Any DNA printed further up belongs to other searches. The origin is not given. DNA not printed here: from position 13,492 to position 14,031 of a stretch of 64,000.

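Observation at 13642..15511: DUF2188 – DUF3892 – XRE-HTH – ImmA/IrrE metallopeptidase module: relic mobile-element control switch or uncharacterised defence/toxin module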

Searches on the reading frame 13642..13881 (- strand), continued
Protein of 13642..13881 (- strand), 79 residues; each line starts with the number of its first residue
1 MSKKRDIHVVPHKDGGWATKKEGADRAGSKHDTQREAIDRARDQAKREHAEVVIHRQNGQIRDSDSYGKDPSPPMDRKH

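Call 87: list_cluster_members(proteins=[window:13642-13881:-, window:13899-14162:-, window:14306-14641:+, window:14654-15511:+, window:13353-13568:-])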
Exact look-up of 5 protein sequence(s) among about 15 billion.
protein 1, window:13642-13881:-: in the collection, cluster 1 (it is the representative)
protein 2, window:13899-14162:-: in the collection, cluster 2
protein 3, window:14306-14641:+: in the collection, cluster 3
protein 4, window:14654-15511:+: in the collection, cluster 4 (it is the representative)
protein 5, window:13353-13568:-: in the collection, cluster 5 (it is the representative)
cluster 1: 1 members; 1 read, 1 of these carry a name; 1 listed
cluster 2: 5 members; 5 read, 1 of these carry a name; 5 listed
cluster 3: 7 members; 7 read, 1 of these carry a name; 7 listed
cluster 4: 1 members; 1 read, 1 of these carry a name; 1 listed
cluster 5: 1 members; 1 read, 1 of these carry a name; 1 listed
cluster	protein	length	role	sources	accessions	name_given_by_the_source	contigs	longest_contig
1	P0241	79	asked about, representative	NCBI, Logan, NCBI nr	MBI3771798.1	MAG: DUF2188 domain-containing protein [Gammaproteobacteria bacterium] | DUF2188 domain-containing protein [Gammaproteobacteria bacterium]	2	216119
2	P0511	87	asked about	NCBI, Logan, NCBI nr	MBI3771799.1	MAG: DUF3892 domain-containing protein [Gammaproteobacteria bacterium] | DUF3892 domain-containing protein [Gammaproteobacteria bacterium]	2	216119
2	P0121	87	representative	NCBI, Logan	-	-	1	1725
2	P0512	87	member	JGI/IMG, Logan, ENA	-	-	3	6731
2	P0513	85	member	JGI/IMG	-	-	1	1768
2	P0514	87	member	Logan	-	-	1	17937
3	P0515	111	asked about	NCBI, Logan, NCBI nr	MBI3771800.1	MAG: helix-turn-helix transcriptional regulator [Gammaproteobacteria bacterium] | helix-turn-helix transcriptional regulator [Gammaproteobacteria bacterium]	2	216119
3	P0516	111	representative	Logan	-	-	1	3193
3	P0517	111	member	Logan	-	-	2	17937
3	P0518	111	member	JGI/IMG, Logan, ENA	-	-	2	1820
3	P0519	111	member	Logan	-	-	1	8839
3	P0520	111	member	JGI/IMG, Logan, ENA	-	-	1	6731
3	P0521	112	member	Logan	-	-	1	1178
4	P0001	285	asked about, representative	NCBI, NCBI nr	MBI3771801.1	MAG: ImmA/IrrE family metallo-endopeptidase [Gammaproteobacteria bacterium] | ImmA/IrrE family metallo-endopeptidase [Gammaproteobacteria bacterium]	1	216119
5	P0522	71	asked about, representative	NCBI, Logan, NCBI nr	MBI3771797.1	MAG: hypothetical protein HY272_03750 [Gammaproteobacteria bacterium] | hypothetical protein [Gammaproteobacteria bacterium]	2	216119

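Call 89: fold_search(model_id=the predicted structure, library=viral)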
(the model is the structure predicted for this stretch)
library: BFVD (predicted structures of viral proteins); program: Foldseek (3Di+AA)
matches with E <= 10: 476; with E <= 0.001: 1
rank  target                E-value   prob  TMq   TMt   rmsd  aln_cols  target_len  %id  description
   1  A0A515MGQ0            1.2e-05  1.00  0.77  0.31   2.1        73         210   36  (no name in the UniProt tables at hand)
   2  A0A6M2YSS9            8.0e-03  1.00  0.54  0.29   3.9        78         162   18  Uncharacterized protein [Mycobacterium phage Weirdo19]
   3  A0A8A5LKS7            4.1e-02  0.99  0.47  0.27   3.9        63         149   16  (no name in the UniProt tables at hand)
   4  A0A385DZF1            6.9e-02  0.98  0.48  0.42   3.4        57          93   26  DUF1508 domain-containing protein [Gordonia phage Horus]
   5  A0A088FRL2            1.5e-01  0.69  0.44  0.34   4.4        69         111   17  (no name in the UniProt tables at hand)
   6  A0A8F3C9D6            2.9e-01  0.90  0.50  0.69   3.4        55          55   18  Uncharacterized protein [Escherichia phage vB_EcoP_SU7]
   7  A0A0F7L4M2            3.8e-01  0.84  0.54  0.51   3.3        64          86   20  Uncharacterized protein [uncultured marine virus]
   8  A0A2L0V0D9            4.6e-01  0.33  0.40  0.48   4.5        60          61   18  Uncharacterized protein [Agrobacterium phage Atu_ph07]
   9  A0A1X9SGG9            5.2e-01  0.63  0.43  0.52   3.0        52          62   17  (no name in the UniProt tables at hand)
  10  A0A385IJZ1            5.2e-01  0.47  0.52  0.17  15.9        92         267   16  Uncharacterized protein [Bacillus phage v_B-Bak10]
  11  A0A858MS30            6.0e-01  0.63  0.48  0.51   5.3        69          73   20  (no name in the UniProt tables at hand)
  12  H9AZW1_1              6.0e-01  0.35  0.38  0.05   3.8        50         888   12  VP1 [Haloarcula hispanica icosahedral virus 2]
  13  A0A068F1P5            6.4e-01  0.69  0.39  0.26   3.5        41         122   27  Uncharacterized protein [Mycobacterium phage Gaia]
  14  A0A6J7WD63            6.8e-01  0.85  0.48  0.15   1.4        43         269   26  Uncharacterized protein [uncultured Caudovirales phage]
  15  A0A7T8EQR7            6.8e-01  0.18  0.28  0.16   3.8        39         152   20  (no name in the UniProt tables at hand)
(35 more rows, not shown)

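Call 97: search_protein_families(library=pfam, proteins=[L093:17-595:+, L093:1048-1830:+, L093:2010-3032:+, L093:3017-4021:+, L093:4358-5707:-, L093:6241-6603:+, L093:6611-7708:-], max_evalue=0.001)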
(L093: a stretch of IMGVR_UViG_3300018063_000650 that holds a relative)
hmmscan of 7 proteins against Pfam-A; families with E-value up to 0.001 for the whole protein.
L093:17-595:+ (192 aa): 0 families

L093:1048-1830:+ (260 aa): 0 families

L093:2010-3032:+ (340 aa): 1 family
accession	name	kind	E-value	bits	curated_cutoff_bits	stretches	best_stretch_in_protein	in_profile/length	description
PF01555.25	N6_N4_Mtase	-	4.4e-45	154.8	26.7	1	70-323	1-219/221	DNA methylase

L093:3017-4021:+ (334 aa): 0 families

L093:4358-5707:- (449 aa): 5 families
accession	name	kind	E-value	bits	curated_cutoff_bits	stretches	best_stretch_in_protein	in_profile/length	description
PF01381.28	HTH_3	-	3.6e-13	49.8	23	1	53-107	1-55/55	Helix-turn-helix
PF06114.19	Peptidase_M78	-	1.1e-12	48.3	22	1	191-320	2-121/123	IrrE N-terminal-like domain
PF13560.12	HTH_31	-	6.9e-11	42.7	27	1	51-104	4-58/64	Helix-turn-helix domain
PF12844.13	HTH_19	-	1.4e-05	25.3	30.2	1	52-112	3-63/64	Helix-turn-helix domain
PF13443.12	HTH_26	-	0.00075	20.1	22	0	53-105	2-55/63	Cro/C1-type HTH DNA-binding domain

L093:6241-6603:+ (120 aa): 0 families

L093:6611-7708:- (365 aa): 1 family
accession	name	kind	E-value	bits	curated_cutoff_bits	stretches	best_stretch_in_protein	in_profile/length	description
PF00589.27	Phage_integrase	-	9.3e-32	110.6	27.1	1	177-353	3-171/172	Phage integrase family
